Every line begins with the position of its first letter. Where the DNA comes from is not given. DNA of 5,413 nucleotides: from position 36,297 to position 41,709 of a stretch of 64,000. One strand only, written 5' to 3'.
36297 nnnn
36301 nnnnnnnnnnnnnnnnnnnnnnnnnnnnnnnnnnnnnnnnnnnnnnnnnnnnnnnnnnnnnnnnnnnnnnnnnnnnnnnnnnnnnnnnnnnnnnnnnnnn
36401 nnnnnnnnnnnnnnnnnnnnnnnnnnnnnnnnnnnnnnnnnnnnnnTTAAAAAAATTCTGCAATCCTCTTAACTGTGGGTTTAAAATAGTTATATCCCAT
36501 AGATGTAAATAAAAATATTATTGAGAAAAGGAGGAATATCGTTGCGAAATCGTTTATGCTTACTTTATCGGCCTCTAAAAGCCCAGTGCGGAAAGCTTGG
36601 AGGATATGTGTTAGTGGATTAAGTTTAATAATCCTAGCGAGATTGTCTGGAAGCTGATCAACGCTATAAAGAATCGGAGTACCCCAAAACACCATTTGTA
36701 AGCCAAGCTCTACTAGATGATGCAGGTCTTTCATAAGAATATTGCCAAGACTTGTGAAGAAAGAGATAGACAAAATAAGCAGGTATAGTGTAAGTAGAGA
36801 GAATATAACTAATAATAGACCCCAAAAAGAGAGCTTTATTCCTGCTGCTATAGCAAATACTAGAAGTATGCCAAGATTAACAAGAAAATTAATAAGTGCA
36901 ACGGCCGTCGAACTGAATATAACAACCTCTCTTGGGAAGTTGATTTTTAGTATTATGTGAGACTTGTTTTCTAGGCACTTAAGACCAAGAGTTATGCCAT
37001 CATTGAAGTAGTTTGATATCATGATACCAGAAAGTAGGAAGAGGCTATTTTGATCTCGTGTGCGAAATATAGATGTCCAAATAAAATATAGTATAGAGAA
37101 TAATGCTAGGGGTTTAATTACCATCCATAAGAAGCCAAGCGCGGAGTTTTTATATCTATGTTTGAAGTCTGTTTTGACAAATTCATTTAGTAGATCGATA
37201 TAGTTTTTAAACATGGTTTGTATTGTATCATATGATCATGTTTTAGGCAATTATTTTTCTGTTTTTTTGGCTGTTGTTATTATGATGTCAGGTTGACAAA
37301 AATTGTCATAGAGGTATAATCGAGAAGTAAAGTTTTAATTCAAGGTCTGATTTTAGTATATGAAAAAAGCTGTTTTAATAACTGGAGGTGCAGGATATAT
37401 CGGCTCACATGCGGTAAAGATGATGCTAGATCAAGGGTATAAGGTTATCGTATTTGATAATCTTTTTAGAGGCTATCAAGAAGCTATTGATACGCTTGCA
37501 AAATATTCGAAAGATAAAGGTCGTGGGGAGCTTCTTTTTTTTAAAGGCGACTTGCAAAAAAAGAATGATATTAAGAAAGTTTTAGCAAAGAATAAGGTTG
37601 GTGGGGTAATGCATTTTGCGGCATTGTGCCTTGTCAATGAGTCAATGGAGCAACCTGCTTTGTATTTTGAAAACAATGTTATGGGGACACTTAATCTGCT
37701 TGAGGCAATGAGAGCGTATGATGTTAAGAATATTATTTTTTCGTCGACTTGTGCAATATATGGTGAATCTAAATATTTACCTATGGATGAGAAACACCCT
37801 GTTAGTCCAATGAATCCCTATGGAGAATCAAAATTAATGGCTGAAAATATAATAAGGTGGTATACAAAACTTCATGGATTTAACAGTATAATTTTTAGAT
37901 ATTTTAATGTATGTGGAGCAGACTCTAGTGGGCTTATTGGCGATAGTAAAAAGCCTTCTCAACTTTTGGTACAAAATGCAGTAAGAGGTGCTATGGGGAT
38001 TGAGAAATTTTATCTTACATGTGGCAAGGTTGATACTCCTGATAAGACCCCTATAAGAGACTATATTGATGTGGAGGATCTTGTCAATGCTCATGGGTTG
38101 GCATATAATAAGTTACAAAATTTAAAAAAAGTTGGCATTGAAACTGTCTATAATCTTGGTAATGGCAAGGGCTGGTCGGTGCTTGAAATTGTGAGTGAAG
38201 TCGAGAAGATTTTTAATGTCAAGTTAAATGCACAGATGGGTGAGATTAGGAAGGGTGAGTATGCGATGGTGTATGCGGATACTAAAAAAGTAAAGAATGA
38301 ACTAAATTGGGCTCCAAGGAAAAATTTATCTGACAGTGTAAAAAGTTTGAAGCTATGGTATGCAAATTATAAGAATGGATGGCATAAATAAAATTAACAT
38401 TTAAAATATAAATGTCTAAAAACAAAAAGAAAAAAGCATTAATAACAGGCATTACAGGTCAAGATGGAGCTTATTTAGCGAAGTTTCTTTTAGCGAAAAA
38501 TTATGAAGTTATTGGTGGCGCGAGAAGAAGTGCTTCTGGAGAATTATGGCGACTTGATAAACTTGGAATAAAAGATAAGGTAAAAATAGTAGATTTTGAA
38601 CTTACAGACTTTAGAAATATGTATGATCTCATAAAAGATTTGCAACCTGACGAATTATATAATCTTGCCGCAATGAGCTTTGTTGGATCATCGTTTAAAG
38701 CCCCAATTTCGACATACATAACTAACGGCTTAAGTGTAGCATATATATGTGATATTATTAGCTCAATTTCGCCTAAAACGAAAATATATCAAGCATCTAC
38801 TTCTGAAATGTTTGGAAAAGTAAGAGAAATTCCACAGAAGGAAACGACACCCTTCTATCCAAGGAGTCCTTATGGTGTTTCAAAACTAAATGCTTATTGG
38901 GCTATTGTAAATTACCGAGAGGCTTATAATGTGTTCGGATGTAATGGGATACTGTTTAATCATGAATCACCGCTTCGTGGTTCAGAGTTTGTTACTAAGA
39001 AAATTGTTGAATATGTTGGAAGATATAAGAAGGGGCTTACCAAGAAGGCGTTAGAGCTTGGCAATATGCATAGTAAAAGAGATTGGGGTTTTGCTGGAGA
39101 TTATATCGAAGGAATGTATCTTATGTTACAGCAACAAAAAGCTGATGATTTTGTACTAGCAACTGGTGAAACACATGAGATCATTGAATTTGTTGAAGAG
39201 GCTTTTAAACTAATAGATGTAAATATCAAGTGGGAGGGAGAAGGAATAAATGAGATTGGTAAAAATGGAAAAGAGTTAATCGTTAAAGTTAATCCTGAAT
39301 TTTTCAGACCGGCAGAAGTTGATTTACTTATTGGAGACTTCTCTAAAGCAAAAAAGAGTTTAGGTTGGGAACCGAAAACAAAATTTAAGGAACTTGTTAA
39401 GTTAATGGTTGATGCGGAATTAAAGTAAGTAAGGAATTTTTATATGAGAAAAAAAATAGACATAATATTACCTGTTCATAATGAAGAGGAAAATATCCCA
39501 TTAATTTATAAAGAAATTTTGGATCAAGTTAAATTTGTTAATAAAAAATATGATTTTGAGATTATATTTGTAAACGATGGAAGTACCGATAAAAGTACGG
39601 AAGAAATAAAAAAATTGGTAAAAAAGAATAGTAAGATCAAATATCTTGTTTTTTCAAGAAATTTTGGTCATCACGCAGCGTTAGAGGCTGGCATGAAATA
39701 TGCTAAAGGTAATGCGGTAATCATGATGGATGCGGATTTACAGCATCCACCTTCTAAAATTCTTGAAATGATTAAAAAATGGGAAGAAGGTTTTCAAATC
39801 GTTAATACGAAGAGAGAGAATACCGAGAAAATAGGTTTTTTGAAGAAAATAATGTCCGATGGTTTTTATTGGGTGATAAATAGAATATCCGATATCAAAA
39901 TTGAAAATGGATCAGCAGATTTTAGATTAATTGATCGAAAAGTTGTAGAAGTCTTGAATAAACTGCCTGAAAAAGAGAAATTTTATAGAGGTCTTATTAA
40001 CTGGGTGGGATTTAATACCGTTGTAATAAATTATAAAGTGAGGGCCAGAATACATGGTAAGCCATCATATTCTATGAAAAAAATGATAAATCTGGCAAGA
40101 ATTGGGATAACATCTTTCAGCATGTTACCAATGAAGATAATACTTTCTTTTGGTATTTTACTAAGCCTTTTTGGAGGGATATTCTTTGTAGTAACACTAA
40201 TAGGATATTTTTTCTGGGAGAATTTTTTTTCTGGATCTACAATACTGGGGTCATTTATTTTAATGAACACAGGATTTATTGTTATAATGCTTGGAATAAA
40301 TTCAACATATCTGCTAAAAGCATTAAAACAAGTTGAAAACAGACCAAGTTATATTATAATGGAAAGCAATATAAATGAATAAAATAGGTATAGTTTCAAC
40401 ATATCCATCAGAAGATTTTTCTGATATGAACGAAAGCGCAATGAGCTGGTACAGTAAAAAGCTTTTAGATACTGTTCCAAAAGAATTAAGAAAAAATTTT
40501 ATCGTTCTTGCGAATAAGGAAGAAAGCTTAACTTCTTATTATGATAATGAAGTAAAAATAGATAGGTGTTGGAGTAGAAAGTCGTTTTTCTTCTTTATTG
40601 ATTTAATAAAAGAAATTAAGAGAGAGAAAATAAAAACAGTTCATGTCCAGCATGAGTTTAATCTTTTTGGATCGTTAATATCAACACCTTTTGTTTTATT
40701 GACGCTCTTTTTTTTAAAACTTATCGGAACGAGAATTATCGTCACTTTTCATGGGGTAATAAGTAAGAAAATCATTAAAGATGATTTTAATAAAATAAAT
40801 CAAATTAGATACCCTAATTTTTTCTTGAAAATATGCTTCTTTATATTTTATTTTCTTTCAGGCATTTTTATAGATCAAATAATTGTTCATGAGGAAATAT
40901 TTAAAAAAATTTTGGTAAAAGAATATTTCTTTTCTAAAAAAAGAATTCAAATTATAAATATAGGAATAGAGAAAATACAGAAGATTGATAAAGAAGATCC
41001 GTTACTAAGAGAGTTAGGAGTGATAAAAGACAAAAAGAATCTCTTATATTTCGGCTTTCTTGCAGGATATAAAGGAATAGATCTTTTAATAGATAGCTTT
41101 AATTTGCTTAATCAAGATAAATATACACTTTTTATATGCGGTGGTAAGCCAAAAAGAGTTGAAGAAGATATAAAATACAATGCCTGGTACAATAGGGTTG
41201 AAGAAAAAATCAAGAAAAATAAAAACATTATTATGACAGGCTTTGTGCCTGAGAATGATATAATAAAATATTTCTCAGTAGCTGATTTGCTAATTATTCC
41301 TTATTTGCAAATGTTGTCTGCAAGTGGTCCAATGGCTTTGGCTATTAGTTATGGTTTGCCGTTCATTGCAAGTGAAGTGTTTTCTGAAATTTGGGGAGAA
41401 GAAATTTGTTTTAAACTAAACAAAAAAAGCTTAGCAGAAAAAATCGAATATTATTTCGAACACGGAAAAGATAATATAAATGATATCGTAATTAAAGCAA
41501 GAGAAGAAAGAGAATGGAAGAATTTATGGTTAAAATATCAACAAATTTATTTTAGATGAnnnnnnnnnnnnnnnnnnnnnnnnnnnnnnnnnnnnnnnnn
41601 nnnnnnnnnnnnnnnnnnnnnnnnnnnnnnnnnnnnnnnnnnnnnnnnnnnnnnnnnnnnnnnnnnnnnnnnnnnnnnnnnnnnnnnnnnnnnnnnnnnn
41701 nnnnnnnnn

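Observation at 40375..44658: Three-gene glycosyltransferase module present twice, with a 999-bp perfectly identical tract in the third gene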

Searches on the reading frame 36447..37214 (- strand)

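Call 8: search_protein_families(library=pfam, proteins=[window:36447-37214:-])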
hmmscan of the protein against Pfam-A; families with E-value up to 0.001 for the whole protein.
window:36447-37214:- (255 aa): 1 family
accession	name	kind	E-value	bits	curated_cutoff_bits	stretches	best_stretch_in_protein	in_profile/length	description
PF01061.29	ABC2_membrane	-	1.9e-13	50.9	26.9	1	13-212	7-210/211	ABC-2 type transporter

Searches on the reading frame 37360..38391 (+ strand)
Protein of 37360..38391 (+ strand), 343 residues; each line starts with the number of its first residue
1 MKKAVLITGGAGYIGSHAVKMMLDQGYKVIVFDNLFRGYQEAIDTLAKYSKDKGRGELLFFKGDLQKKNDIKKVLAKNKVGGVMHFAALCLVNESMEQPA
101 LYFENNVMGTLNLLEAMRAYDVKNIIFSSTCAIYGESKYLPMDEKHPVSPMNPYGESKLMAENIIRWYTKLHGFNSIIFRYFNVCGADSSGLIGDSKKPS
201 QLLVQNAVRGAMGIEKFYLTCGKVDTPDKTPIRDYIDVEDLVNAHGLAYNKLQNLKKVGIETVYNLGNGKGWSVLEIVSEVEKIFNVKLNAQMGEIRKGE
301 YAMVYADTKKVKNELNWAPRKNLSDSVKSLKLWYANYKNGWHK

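Call 7: search_protein_families(library=pfam, proteins=[window:37360-38391:+])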
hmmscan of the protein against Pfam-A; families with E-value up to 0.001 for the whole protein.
window:37360-38391:+ (343 aa): 10 families
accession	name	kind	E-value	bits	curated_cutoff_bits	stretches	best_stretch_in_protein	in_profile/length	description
PF16363.11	GDP_Man_Dehyd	-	1.7e-59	202.4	27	1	6-328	1-330/332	GDP-mannose 4,6 dehydratase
PF01370.27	Epimerase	-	1e-54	186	20.9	1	5-267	1-240/240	NAD dependent epimerase/dehydratase family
PF01073.25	3Beta_HSD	-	8.5e-20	71.4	22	1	6-256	1-236/280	3-beta hydroxysteroid dehydrogenase/isomerase family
PF02719.21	Polysacc_synt_2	-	9e-19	68.2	20.2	1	5-190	1-177/293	Polysaccharide biosynthesis protein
PF04321.23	RmlD_sub_bind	-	3.2e-13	49.8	27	1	5-170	3-141/287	RmlD substrate binding domain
PF07993.18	NAD_binding_4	-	5.3e-13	49.2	20.1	1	7-209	1-232/258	Male sterility protein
PF08659.16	KR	-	3.7e-08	33.9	22.6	1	5-136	3-143/180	KR domain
PF00106.31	adh_short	-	5.2e-07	29.8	26.6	1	3-78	1-71/195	short chain dehydrogenase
PF13460.12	NAD_binding_10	-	1.8e-06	28.4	27.2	1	9-167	1-133/184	NAD(P)H-binding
PF05368.20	NmrA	-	3.5e-06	27.3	27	1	1-137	1-114/298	NmrA-like family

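Call 34: search_protein_families(library=ncbifam, proteins=[window:37360-38391:+], max_evalue=0.00001)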
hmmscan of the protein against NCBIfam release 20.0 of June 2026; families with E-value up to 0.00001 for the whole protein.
window:37360-38391:+ (343 aa): 28 families (the best 25 are shown)
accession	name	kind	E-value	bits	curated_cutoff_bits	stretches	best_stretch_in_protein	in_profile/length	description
TIGR01179.1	galE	equivalog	4.3e-103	344.6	262.3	1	4-339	1-330/332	UDP-glucose 4-epimerase GalE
NF007956.0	PRK10675.1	subfamily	6.8e-69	232.6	394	1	4-341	2-336/338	UDP-glucose 4-epimerase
TIGR01181.1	dTDP_gluc_dehyt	equivalog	9.9e-43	146.4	365.1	1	5-342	2-319/321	dTDP-glucose 4,6-dehydratase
TIGR04180.1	EDH_00030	hypoth_equivalog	1.5e-39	135.9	475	1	5-320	1-295/297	NAD-dependent 4,6-dehydratase LegB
TIGR02197.1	heptose_epim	equivalog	7.6e-30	104.2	274.6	1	5-334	1-313/316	ADP-glyceromanno-heptose 6-epimerase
NF011728.1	PRK15181.1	equivalog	1.4e-28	99.9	760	1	3-336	16-339/348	Vi polysaccharide biosynthesis UDP-N-acetylglucosaminuronic acid C-4 epimerase TviC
TIGR02622.1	CDP_4_6_dhtase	equivalog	2.2e-25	89.6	278.45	1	2-337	4-333/352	CDP-glucose 4,6-dehydratase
NF007490.0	PRK10084.1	subfamily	8e-22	77.7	649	1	5-338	3-338/361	dTDP-glucose 4,6-dehydratase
NF007582.0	PRK10217.1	equivalog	8.4e-22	77.7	698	1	3-341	2-338/355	dTDP-glucose 4,6-dehydratase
TIGR01472.1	gmd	equivalog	4.4e-21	75.5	415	1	4-180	2-184/342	GDP-mannose 4,6-dehydratase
NF043036.1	ErythonDh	equivalog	5.6e-18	65.2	325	1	5-170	3-165/321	D-erythronate dehydrogenase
TIGR03466.1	HpnA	hypoth_equivalog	7.4e-16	57.9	367.65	1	4-175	2-161/327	hopanoid-associated sugar epimerase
TIGR03589.1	PseB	equivalog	2.2e-14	53.1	407.75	1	2-190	4-174/324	UDP-N-acetylglucosamine 4,6-dehydratase (inverting)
NF008872.0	PRK11908.1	equivalog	6.2e-13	48.5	294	1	3-331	2-332/349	bifunctional UDP-4-keto-pentose/UDP-xylose synthase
TIGR01214.1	rmlD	equivalog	3.4e-12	46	224.05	1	5-186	2-152/285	dTDP-4-dehydrorhamnose reductase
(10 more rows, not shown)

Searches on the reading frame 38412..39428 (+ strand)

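Call 7: search_protein_families(library=pfam, proteins=[window:38412-39428:+])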
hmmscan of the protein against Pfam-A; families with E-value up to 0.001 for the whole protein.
window:38412-39428:+ (338 aa): 3 families
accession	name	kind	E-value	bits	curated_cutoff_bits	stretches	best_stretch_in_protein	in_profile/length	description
PF16363.11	GDP_Man_Dehyd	-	5.2e-123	411.2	27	1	10-332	1-332/332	GDP-mannose 4,6 dehydratase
PF01370.27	Epimerase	-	2.4e-58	197.8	20.9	1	9-247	1-237/240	NAD dependent epimerase/dehydratase family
PF04321.23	RmlD_sub_bind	-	2e-08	34.1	27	1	8-177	2-148/287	RmlD substrate binding domain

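Call 34: search_protein_families(library=ncbifam, proteins=[window:38412-39428:+], max_evalue=0.00001)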
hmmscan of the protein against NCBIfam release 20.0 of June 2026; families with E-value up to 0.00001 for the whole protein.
window:38412-39428:+ (338 aa): 9 families
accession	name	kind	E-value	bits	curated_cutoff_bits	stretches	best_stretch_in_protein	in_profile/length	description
TIGR01472.1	gmd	equivalog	5.4e-120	400.7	415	1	7-338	1-340/342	GDP-mannose 4,6-dehydratase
TIGR01181.1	dTDP_gluc_dehyt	equivalog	1.3e-23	83.6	365.1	1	9-333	2-308/321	dTDP-glucose 4,6-dehydratase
TIGR04180.1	EDH_00030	hypoth_equivalog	1.5e-22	80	475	1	10-323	2-296/297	NAD-dependent 4,6-dehydratase LegB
TIGR02622.1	CDP_4_6_dhtase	equivalog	2.6e-19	69.5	278.45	1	5-333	3-327/352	CDP-glucose 4,6-dehydratase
TIGR01179.1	galE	equivalog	2.2e-18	66.2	262.3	1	9-329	2-318/332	UDP-glucose 4-epimerase GalE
NF007582.0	PRK10217.1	equivalog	6.6e-12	45.2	698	1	7-330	2-325/355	dTDP-glucose 4,6-dehydratase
NF007490.0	PRK10084.1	subfamily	2.5e-08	33.3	649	1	8-333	2-331/361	dTDP-glucose 4,6-dehydratase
NF007956.0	PRK10675.1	subfamily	1.4e-07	31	394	1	9-160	3-155/338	UDP-glucose 4-epimerase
TIGR01214.1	rmlD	equivalog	1.1e-06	27.9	224.05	1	9-177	2-147/285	dTDP-4-dehydrorhamnose reductase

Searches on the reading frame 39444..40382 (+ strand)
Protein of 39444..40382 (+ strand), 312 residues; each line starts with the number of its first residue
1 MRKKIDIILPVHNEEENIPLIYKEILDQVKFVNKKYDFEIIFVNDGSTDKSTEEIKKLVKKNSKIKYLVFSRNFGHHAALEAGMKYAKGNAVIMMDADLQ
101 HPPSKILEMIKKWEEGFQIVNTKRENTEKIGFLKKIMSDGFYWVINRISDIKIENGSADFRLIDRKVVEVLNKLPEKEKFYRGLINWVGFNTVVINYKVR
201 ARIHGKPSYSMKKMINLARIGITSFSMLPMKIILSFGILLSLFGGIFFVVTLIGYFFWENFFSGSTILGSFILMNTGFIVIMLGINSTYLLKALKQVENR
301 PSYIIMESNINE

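Call 7: search_protein_families(library=pfam, proteins=[window:39444-40382:+])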
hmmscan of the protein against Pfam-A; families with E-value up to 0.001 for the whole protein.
window:39444-40382:+ (312 aa): 2 families
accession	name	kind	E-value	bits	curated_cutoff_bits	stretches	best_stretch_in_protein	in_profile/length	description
PF00535.33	Glycos_transf_2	-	1.4e-33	116.7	23.3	1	7-169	2-165/168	Glycosyl transferase family 2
PF10111.15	Glyco_tranf_2_2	-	6e-12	46.1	27.3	1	7-111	2-104/276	Glycosyltransferase like family 2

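Call 34: search_protein_families(library=ncbifam, proteins=[window:39444-40382:+], max_evalue=0.00001)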
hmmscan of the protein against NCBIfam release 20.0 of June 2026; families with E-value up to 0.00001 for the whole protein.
window:39444-40382:+ (312 aa): 12 families
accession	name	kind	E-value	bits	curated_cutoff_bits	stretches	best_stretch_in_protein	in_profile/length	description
NF047588.1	GlcsyltransPgfSStrep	equivalog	1e-76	258.2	500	1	4-311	2-308/308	glycosyltransferase PgfS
NF007986.1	PRK10714.1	equivalog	3.9e-41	141.1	529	1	3-306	6-309/316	undecaprenyl-phosphate 4-deoxy-4-formamido-L-arabinose transferase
TIGR03937.1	PgaC_IcaA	equivalog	6.6e-16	58.3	422.3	1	3-100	45-137/407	poly-beta-1,6-N-acetyl-D-glucosamine synthase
NF007482.0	PRK10073.1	equivalog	1.4e-12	47.2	423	1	3-103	6-100/334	glycosyltransferase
NF041875.1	EPS_EpsD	equivalog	4.5e-10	39.4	370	1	6-113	2-104/325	exopolysaccharide biosynthesis glycosyltransferase EpsD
NF047683.1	TeichurnBiosyTuaG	equivalog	1.4e-09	37.9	400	1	3-112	6-113/252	teichuronic acid biosynthesis protein TuaG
NF050050.1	ProtGlycPglI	equivalog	3.1e-09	36.6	500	1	5-120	4-115/306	GalNAc(5)-diNAcBac-PP-undecaprenol beta-1,3-glucosyltransferase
NF058614.1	PPMAGASynPpgS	equivalog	3.6e-09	36.4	370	1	7-172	4-166/226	polyprenyl-phospho-N-acetylgalactosaminyl synthase PpgS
TIGR04283.1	glyco_like_mftF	equivalog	8.8e-09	35.3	182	1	6-112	2-95/221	TIGR04283 family arsenosugar biosynthesis glycosyltransferase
TIGR03111.1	glyc2_xrt_Gpos1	hypoth_equivalog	6.6e-08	31.8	363.95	1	4-120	50-163/439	TIGR03111 family XrtG-associated glycosyltransferase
TIGR03965.1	mycofact_glyco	equivalog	9.1e-07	28.1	280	1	4-101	75-167/467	mycofactocin biosynthesis glycosyltransferase MftF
TIGR04242.1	nodulat_NodC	equivalog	1e-05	24.7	550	0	4-104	49-147/395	chitooligosaccharide synthase NodC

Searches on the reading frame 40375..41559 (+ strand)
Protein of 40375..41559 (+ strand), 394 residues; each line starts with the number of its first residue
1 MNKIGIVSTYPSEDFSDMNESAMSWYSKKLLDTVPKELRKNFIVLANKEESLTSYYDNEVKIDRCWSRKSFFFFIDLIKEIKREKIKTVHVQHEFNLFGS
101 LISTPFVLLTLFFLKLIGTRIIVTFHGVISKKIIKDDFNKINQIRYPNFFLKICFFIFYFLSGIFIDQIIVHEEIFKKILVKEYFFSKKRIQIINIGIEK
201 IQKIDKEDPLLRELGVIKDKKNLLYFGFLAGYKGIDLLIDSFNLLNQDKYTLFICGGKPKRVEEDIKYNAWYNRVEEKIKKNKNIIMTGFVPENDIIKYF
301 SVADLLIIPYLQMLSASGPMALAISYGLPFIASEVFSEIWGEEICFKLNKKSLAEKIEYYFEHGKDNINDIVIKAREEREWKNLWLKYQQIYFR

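Call 7: search_protein_families(library=pfam, proteins=[window:40375-41559:+])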
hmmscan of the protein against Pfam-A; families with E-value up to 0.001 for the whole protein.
window:40375-41559:+ (394 aa): 3 families
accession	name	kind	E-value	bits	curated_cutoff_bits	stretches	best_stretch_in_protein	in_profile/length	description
PF13692.12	Glyco_trans_1_4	-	8.7e-14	52.4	27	1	221-359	2-138/142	Glycosyl transferases group 1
PF00534.26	Glycos_transf_1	-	2.6e-13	50.3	26.4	1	213-362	8-157/172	Glycosyl transferases group 1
PF13439.12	Glyco_transf_4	-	1.3e-05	25.8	28.5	1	68-198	55-166/170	Glycosyltransferase Family 4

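Call 34: search_protein_families(library=ncbifam, proteins=[window:40375-41559:+], max_evalue=0.00001)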
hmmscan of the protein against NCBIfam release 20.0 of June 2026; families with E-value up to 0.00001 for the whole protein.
window:40375-41559:+ (394 aa): 5 families
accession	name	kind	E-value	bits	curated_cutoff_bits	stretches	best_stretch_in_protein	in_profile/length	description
NF012028.0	PRK15484.1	subfamily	3.9e-11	42.7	618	1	169-310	143-284/380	lipopolysaccharide N-acetylglucosaminyltransferase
TIGR04157.1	glyco_rSAM_CFB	subfamily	6.1e-10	38.6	400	1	166-345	170-344/406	TIGR04157 family glycosyltransferase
TIGR04063.1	stp3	hypoth_equivalog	4.3e-09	35.7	442.05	1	187-392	178-392/397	TIGR04063 family PEP-CTERM/XrtA system glycosyltransferase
NF038295.1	EPS_HpsP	equivalog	3.3e-08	32.9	550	1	181-311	168-297/388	hormogonium polysaccharide biosynthesis glycosyltransferase HpsP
NF047684.1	TeichurnBiosyTuaC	equivalog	1.2e-07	31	550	1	194-348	192-336/391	teichuronic acid biosynthesis protein TuaC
